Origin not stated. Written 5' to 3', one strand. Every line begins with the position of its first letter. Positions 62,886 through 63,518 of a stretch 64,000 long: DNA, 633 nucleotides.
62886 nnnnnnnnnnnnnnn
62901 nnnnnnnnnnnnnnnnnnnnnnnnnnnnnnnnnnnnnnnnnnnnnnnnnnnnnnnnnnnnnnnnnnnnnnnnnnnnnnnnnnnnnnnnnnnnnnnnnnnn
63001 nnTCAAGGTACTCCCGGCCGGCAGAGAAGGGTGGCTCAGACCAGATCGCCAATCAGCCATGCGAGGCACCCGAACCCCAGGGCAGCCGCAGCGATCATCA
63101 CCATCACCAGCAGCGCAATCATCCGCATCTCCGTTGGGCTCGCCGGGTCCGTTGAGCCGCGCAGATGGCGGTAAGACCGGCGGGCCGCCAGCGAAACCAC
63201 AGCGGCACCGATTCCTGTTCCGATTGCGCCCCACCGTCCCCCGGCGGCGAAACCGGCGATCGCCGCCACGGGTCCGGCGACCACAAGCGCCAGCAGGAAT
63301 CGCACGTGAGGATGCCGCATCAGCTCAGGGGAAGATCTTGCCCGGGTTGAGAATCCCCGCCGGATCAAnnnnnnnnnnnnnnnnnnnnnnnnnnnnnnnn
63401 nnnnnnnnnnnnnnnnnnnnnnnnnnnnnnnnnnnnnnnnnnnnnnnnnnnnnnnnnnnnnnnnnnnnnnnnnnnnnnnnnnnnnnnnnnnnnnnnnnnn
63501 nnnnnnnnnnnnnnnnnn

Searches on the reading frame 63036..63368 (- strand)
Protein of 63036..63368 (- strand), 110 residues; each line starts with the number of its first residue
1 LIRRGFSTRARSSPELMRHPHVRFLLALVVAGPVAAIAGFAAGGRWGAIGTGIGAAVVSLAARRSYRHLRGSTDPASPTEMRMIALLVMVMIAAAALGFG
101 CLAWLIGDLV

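Call 3: search_protein_families(library=ncbifam, proteins=[window:63036-63368:-], max_evalue=0.01)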
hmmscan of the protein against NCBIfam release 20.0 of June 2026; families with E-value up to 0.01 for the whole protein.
window:63036-63368:- (110 aa): 0 families

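Call 4: search_protein_families(library=pfam, proteins=[window:63036-63368:-], max_evalue=0.01)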
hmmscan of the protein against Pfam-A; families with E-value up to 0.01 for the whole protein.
window:63036-63368:- (110 aa): 0 families
